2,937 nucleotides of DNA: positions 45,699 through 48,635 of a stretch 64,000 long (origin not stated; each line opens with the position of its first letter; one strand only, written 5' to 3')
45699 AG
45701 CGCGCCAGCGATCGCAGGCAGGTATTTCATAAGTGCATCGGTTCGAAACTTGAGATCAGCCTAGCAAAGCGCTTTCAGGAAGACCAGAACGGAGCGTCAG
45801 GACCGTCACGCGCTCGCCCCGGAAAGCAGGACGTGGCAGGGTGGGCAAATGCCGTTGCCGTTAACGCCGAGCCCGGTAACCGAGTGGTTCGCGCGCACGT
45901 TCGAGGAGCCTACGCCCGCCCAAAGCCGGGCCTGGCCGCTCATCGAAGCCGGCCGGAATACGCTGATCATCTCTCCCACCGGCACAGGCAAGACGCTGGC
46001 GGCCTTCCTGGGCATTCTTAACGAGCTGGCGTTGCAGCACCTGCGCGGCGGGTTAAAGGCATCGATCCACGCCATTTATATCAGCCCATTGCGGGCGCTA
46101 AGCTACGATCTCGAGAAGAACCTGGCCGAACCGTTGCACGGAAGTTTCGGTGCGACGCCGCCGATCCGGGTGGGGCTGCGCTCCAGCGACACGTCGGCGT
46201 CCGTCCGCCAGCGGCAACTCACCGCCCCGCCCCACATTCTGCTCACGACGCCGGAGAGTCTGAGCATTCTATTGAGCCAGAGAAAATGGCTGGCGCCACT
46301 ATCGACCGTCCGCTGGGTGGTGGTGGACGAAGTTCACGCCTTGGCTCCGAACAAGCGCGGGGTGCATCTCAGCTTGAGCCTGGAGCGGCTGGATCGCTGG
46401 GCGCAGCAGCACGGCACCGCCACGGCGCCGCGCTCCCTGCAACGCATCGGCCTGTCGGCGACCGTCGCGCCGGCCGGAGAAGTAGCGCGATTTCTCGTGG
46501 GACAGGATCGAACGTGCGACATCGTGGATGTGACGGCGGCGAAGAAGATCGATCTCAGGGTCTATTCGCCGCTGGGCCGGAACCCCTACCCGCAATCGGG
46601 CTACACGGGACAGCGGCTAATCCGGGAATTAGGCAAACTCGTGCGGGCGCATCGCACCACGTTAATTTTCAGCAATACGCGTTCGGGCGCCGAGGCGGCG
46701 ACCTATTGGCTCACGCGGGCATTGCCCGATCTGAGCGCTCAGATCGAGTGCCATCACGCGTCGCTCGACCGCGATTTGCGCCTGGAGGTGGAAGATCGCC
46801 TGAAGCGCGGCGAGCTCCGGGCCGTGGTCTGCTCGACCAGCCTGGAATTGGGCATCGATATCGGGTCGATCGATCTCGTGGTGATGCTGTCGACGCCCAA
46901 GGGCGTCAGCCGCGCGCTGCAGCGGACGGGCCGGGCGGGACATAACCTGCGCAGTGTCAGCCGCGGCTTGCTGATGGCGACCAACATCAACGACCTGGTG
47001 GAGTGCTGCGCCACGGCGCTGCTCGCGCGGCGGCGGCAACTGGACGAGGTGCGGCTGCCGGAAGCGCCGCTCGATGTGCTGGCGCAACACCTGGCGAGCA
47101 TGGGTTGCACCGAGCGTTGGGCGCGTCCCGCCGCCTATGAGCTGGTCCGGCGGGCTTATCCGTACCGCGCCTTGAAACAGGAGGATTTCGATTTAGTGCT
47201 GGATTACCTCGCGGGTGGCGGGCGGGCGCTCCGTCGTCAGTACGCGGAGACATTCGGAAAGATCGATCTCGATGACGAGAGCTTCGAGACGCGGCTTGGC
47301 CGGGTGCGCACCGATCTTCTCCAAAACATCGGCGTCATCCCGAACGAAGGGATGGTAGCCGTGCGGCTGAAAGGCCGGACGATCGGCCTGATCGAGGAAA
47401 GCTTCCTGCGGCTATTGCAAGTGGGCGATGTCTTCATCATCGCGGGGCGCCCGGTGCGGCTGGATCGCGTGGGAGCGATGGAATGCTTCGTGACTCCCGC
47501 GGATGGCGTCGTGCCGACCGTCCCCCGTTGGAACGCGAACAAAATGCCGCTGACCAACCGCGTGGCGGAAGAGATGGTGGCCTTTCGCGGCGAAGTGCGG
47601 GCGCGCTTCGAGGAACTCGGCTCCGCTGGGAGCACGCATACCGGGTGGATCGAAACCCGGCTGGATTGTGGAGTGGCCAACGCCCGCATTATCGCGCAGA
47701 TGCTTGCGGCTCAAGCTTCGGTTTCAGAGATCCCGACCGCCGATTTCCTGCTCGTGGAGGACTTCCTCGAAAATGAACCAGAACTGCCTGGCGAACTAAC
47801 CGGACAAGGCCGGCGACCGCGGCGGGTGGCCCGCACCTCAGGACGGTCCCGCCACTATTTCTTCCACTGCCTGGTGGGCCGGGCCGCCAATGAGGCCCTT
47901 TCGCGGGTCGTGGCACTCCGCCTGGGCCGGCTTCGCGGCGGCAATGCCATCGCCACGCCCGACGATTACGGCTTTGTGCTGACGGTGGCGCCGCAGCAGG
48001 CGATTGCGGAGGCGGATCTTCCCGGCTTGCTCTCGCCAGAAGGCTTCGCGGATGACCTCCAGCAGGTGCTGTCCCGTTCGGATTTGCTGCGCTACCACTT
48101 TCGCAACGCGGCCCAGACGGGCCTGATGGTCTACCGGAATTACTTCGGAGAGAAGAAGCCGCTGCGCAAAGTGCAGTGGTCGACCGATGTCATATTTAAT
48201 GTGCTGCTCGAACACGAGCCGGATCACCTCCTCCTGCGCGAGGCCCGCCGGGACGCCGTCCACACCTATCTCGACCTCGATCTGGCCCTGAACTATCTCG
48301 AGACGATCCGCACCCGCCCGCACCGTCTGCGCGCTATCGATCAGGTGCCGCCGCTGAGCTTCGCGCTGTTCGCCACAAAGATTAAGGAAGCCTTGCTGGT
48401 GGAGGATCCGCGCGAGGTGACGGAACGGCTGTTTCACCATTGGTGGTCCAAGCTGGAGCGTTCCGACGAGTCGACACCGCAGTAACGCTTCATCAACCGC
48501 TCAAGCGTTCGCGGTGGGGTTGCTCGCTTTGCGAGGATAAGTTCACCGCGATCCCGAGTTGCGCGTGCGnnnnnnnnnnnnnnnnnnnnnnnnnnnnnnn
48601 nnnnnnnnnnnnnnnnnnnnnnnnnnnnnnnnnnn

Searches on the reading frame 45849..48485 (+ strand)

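Call 59: search_protein_families(library=pfam, proteins=[window:45849-48485:+], max_evalue=0.001)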
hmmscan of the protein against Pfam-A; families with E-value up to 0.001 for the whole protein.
window:45849-48485:+ (878 aa): 5 families
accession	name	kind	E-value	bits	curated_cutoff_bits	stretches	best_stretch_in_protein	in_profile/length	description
PF08494.16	DEAD_assoc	-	5.5e-40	137.7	23.5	1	629-836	2-190/191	DEAD/H associated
PF19306.5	WH_Lhr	-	4.9e-33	114.3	27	1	394-553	4-163/168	Large helicase-related protein, winged helix domain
PF00270.35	DEAD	-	1.9e-29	102.9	26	1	22-207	1-161/167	DEAD/DEAH box helicase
PF00271.37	Helicase_C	-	1.6e-16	60.9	23.5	1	260-364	9-107/110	Helicase conserved C-terminal domain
PF04851.21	ResIII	-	3.8e-05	24.1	22.5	1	34-205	22-161/164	Type III restriction enzyme, res subunit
